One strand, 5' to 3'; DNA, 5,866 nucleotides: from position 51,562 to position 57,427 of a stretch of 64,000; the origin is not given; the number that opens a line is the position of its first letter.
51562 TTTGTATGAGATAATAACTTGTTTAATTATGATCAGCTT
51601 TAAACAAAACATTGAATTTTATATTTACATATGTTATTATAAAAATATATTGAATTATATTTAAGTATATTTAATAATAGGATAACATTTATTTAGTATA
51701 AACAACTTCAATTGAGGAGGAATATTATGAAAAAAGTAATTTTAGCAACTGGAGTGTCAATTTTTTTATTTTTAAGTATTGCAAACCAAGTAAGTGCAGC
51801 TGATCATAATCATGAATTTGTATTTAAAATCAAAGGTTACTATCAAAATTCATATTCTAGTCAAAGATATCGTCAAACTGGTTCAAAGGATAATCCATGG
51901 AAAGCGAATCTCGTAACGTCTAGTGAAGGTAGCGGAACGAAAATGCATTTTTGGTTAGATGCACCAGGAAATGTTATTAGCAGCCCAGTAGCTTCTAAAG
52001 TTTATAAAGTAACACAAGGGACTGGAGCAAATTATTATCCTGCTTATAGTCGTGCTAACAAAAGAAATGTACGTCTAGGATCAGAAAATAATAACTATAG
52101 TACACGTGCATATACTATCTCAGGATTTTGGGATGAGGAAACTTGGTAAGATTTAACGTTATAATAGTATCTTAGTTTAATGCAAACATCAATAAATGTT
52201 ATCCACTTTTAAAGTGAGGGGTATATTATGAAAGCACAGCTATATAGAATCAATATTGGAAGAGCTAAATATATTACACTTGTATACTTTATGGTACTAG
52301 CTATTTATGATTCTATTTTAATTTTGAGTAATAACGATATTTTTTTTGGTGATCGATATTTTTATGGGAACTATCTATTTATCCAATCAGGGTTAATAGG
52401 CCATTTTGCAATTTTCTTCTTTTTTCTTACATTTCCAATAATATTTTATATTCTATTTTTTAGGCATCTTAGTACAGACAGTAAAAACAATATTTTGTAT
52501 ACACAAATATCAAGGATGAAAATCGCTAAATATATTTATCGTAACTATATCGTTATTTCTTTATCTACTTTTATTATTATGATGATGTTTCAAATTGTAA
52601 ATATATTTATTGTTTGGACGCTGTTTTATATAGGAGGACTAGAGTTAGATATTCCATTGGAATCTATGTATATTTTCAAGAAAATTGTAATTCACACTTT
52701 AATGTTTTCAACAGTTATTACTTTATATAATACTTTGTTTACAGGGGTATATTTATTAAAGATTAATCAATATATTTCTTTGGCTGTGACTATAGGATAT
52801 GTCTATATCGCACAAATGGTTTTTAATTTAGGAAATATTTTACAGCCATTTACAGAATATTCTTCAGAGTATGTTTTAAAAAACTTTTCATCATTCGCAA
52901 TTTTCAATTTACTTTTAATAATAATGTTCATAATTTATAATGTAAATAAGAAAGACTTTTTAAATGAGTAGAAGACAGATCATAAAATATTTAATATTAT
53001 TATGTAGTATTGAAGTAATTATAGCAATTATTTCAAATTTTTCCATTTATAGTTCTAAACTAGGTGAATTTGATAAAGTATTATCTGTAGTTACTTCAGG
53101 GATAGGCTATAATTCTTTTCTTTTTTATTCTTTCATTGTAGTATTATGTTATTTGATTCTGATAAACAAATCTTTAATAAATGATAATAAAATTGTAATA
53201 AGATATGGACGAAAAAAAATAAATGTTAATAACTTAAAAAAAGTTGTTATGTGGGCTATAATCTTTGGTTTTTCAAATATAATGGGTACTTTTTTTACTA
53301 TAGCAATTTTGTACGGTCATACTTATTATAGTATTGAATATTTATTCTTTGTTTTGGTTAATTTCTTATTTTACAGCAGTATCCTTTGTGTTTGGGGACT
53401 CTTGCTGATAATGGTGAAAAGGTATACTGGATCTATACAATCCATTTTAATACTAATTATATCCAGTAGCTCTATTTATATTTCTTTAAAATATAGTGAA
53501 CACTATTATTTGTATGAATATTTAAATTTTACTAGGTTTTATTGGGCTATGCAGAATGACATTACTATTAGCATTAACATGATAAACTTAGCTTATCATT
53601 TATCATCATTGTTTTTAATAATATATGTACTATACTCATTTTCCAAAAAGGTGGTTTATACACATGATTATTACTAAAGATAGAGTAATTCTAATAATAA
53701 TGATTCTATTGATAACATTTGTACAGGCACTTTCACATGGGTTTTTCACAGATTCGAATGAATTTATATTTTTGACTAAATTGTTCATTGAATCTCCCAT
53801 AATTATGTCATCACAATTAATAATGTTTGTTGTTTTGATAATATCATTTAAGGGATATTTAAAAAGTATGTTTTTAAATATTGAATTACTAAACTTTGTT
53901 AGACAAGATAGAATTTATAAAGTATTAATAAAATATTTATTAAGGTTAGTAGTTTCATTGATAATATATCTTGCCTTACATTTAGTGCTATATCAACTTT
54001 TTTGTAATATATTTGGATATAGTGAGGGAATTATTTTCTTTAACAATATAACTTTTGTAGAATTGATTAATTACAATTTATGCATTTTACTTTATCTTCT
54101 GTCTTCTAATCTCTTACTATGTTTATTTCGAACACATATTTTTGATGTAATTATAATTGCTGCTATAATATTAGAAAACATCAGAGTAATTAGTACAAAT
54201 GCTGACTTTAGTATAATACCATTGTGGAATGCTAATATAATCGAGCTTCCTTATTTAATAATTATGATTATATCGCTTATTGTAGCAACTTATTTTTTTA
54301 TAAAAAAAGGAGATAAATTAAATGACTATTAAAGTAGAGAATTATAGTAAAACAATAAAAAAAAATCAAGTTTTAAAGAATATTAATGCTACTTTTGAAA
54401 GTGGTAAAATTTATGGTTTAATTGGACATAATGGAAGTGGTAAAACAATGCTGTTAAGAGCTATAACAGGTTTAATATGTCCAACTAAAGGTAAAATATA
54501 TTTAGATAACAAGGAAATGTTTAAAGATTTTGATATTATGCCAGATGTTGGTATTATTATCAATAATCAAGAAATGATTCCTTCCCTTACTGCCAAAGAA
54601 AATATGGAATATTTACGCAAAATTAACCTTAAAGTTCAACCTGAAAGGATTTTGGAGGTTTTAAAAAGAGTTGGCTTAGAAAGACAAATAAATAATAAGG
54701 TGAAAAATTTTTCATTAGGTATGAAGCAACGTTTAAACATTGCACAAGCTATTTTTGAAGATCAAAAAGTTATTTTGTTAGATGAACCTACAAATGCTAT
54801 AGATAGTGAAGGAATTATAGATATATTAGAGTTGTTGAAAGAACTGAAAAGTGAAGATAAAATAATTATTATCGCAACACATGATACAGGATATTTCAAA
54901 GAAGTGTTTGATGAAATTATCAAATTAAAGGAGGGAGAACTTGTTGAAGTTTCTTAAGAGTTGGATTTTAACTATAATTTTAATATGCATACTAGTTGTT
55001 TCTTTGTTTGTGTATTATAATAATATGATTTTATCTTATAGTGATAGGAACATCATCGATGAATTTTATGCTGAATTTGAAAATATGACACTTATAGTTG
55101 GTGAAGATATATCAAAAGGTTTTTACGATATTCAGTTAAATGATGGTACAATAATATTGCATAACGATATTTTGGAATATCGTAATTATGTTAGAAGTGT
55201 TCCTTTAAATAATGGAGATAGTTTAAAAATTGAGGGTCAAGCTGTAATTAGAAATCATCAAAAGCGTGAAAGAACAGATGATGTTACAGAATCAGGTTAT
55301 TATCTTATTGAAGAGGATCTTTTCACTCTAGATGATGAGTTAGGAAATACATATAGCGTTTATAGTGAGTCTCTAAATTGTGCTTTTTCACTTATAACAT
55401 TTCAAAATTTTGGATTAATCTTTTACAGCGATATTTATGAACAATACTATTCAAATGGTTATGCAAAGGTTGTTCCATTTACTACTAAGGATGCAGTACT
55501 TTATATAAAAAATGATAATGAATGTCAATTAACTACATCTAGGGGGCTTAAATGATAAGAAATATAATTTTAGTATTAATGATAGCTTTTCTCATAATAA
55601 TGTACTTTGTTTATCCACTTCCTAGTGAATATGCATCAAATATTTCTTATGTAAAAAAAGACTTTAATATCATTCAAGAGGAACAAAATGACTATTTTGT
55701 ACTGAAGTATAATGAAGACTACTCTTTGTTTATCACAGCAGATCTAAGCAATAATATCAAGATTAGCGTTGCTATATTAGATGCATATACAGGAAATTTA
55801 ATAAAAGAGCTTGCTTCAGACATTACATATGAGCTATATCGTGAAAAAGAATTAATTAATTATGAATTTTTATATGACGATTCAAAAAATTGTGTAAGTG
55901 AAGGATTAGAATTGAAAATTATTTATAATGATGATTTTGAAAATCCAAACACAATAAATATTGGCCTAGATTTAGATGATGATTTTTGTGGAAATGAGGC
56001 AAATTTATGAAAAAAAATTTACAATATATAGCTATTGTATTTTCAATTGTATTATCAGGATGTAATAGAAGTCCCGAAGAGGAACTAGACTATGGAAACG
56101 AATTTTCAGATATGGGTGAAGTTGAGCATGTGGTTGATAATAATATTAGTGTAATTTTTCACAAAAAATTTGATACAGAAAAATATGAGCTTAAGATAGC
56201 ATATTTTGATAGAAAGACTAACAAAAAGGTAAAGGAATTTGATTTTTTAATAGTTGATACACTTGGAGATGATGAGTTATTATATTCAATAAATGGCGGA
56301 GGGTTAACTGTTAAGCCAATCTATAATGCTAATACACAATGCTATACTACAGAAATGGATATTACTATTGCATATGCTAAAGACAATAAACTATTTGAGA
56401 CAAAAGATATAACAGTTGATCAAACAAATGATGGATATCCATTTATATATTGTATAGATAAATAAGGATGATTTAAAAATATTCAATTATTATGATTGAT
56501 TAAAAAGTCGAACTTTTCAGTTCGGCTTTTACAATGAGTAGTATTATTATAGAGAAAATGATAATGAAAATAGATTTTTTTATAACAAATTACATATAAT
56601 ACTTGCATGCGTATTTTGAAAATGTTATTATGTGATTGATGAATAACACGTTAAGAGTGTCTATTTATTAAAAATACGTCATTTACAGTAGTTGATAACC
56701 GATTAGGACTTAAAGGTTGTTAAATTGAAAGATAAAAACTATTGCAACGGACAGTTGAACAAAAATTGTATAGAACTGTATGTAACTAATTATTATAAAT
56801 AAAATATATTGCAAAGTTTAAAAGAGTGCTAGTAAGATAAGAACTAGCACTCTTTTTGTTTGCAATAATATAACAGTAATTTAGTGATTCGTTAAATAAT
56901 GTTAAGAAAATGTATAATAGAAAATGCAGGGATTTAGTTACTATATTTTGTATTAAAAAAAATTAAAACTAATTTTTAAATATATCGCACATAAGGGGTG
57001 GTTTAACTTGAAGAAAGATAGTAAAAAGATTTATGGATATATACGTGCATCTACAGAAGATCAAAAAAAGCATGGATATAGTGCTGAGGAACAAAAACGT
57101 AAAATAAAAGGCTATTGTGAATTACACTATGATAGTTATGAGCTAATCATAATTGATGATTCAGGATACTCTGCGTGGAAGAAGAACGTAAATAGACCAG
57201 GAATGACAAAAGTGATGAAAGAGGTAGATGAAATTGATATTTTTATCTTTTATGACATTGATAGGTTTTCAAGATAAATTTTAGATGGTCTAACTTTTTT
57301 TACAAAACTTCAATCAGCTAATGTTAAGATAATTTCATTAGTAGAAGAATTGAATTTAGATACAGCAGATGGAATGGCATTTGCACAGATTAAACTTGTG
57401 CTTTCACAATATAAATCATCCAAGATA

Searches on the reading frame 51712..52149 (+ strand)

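Call 81: search_protein_families(library=pfam, proteins=[window:51712-52149:+], max_evalue=0.01)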
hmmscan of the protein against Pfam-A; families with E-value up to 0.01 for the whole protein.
window:51712-52149:+ (145 aa): 1 family
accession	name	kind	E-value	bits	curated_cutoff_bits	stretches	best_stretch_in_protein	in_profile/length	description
PF10916.13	DUF2712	-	2.8e-30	105.7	22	1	36-144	2-111/111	Protein of unknown function (DUF2712)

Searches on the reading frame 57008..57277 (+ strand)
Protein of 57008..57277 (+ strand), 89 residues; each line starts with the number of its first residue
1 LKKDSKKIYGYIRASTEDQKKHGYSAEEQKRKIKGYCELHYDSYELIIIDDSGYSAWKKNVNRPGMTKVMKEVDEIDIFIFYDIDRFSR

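Call 37: search_protein_families(library=pfam, proteins=[window:57008-57277:+], max_evalue=1)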
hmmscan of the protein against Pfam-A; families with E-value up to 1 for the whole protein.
window:57008-57277:+ (89 aa): 2 families
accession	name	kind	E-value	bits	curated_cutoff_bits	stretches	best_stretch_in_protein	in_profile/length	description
PF00239.26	Resolvase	-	6.2e-14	52.8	23.3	1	8-89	1-77/145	Resolvase, N terminal domain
PF08007.18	JmjC_2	-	0.11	12.4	22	1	38-60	39-61/127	JmjC domain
